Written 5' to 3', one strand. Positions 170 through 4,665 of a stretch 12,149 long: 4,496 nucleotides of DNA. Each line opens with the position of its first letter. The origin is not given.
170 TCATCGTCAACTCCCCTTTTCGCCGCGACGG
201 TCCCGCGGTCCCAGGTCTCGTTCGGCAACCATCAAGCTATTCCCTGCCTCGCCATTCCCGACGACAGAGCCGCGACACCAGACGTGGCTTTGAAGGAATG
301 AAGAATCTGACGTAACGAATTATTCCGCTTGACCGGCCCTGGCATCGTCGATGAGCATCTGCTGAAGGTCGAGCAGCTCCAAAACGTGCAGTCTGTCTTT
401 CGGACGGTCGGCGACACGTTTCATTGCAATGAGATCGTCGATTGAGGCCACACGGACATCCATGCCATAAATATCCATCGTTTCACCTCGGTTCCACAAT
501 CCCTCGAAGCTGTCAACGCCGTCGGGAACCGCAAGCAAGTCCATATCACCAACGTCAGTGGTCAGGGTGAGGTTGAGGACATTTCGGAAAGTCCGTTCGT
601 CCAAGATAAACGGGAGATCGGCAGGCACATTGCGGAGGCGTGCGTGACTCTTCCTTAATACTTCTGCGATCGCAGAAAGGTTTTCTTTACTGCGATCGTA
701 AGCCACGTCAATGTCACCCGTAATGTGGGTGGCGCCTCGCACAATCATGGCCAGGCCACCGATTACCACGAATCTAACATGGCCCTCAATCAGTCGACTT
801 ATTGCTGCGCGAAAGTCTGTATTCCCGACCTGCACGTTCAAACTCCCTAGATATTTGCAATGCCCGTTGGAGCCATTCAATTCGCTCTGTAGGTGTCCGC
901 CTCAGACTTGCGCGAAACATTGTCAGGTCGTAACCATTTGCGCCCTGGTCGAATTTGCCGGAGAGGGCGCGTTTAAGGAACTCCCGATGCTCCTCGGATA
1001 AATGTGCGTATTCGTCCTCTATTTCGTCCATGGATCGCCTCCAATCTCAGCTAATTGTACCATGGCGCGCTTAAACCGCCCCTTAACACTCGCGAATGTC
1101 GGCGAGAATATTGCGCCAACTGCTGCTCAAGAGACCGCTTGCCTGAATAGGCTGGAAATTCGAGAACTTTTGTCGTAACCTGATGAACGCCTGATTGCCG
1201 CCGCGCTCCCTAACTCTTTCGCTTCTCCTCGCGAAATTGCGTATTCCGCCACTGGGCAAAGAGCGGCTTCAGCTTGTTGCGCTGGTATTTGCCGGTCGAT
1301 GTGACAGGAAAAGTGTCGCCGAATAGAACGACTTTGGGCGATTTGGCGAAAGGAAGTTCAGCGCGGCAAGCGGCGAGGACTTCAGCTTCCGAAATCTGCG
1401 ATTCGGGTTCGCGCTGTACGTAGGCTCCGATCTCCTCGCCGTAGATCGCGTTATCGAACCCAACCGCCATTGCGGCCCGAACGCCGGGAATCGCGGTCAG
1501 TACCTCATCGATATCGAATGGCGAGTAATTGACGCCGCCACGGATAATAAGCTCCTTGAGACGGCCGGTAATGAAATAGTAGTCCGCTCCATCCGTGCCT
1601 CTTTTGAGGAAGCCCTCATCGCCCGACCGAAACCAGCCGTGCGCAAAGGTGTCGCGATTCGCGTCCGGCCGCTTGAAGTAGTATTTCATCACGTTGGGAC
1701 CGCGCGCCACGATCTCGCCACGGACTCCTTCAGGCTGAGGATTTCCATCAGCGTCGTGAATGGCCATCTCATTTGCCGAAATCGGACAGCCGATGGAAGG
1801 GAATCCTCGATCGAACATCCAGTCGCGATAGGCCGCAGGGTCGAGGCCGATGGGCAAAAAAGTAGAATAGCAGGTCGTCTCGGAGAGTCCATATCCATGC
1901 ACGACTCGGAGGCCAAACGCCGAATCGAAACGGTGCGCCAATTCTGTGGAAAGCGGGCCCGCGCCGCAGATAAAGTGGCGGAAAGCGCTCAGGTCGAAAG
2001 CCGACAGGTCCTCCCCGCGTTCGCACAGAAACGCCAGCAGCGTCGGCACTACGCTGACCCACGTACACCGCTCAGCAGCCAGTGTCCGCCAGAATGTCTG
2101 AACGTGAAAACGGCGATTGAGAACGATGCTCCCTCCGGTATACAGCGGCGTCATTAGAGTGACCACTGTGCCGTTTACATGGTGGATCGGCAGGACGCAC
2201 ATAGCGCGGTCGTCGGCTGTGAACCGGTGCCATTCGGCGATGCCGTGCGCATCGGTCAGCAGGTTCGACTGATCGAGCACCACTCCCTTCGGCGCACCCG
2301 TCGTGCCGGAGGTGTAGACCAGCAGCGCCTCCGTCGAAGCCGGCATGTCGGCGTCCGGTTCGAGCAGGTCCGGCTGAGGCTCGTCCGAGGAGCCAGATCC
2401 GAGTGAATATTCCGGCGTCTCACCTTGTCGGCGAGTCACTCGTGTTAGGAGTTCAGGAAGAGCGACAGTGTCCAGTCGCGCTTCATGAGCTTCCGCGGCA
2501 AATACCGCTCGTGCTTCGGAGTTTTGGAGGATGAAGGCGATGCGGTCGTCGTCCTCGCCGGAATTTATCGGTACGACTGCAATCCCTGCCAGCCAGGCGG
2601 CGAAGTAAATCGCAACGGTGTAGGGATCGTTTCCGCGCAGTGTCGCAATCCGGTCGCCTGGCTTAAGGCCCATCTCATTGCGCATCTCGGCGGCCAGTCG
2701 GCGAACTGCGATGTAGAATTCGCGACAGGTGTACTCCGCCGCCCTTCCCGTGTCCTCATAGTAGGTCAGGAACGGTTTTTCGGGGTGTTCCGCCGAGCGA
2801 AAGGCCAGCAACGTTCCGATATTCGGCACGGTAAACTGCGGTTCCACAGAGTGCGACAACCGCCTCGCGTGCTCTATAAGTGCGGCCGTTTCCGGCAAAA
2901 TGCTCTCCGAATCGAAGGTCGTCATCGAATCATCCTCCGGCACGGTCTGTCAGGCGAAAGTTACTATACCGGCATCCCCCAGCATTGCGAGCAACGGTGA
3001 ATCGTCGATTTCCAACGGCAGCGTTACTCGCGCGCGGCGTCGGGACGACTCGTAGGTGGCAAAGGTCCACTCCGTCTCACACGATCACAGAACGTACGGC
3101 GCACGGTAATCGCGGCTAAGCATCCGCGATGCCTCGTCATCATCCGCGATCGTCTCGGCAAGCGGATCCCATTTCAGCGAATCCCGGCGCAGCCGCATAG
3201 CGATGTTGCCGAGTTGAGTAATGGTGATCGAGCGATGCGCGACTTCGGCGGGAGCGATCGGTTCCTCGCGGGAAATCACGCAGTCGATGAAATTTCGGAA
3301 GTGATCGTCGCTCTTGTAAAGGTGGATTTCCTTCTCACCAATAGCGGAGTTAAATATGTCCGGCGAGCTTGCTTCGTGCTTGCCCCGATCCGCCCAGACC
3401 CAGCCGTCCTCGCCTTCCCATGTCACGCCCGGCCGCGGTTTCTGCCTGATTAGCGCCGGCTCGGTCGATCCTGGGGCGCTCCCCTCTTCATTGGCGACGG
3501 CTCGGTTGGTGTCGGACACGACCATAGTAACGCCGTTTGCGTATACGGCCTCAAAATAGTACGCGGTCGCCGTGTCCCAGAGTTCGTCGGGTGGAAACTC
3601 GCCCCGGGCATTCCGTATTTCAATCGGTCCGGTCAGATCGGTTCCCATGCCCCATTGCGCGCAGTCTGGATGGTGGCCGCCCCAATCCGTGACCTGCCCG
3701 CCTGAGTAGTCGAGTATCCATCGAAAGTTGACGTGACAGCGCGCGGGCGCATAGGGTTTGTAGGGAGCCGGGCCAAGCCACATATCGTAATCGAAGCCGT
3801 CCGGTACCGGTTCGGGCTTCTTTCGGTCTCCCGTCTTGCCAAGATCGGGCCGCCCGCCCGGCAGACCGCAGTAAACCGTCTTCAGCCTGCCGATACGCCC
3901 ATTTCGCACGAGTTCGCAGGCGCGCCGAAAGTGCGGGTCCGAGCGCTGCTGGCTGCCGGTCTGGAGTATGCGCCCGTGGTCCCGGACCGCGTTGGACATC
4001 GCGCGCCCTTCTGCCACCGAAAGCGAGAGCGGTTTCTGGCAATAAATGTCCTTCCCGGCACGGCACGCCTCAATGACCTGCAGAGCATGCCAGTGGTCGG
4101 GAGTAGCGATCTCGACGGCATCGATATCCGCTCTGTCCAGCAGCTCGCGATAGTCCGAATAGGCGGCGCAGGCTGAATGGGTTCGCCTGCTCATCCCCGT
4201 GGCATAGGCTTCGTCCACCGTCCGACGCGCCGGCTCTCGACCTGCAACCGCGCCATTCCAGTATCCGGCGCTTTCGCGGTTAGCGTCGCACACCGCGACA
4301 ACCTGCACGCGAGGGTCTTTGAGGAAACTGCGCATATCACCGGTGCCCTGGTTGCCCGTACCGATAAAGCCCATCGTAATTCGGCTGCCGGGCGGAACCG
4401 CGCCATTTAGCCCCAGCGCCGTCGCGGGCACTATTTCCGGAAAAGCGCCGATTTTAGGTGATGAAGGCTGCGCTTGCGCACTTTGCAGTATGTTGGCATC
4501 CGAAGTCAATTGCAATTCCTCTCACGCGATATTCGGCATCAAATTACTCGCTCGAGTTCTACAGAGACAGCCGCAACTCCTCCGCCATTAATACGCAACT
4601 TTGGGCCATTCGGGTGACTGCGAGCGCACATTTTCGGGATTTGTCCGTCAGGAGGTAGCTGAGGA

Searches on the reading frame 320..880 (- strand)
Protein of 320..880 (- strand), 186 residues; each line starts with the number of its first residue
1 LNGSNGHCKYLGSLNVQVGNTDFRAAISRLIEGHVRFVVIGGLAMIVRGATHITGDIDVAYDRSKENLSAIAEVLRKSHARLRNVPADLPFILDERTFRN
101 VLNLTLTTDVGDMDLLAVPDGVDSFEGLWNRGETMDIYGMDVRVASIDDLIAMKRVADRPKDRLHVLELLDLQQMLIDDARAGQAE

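Call 3: search_protein_families(library=pfam, proteins=[window:320-880:-], max_evalue=0.01)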
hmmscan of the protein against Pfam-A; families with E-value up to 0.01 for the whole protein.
window:320-880:- (186 aa): 3 families
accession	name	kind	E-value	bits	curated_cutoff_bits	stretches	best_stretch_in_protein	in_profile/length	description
PF19502.5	DUF6036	-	7.9e-07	29.5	23.6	1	34-167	19-116/164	Nucleotidyltransferase of unknown function (DUF6036)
PF09970.15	DUF2204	-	0.00027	21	20.3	0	128-163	103-138/181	Nucleotidyl transferase of unknown function (DUF2204)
PF08843.17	AbiEii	-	0.0057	17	22.5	0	35-176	13-169/238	Nucleotidyl transferase AbiEii toxin, Type IV TA system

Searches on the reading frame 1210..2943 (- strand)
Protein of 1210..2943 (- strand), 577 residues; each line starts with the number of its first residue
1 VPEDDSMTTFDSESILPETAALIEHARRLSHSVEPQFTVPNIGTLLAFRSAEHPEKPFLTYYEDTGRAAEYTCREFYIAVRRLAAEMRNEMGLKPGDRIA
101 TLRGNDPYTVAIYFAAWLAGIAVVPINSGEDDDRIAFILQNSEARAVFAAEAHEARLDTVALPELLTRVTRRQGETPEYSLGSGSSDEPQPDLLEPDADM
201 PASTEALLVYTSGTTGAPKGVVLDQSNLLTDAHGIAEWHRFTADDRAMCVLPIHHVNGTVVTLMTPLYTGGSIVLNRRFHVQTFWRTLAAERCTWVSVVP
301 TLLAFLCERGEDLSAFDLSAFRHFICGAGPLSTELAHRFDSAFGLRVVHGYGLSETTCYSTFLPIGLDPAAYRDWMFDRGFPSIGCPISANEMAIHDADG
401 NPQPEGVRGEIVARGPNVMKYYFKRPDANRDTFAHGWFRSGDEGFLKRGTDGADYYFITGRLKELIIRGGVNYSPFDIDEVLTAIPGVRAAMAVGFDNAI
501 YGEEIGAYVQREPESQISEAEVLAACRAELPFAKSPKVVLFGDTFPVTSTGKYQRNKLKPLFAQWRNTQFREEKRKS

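Call 3: search_protein_families(library=pfam, proteins=[window:1210-2943:-], max_evalue=0.01)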
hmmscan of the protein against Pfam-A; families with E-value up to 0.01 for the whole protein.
window:1210-2943:- (577 aa): 2 families
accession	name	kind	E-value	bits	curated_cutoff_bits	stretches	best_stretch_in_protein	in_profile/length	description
PF00501.34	AMP-binding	-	1e-81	275.2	29.9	1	50-423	5-384/384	AMP-binding enzyme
PF13193.12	AMP-binding_C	-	9.4e-09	36.5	24.5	1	478-552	2-76/76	AMP-binding enzyme C-terminal domain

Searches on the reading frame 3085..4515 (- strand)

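Call 3: search_protein_families(library=pfam, proteins=[window:3085-4515:-], max_evalue=0.01)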
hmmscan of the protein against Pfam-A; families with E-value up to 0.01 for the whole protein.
window:3085-4515:- (476 aa): 3 families
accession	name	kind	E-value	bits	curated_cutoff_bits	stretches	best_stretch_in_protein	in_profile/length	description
PF19051.5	GFO_IDH_MocA_C2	-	1.4e-30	107.1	23.3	2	232-338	43-146/254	Oxidoreductase family, C-terminal alpha/beta domain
PF01408.29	GFO_IDH_MocA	-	3.5e-17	63.6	24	1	47-187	2-119/120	Oxidoreductase family, NAD-binding Rossmann fold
PF22725.1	GFO_IDH_MocA_C3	-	4.1e-05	24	27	0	196-244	1-48/124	GFO/IDH/MocA C-terminal domain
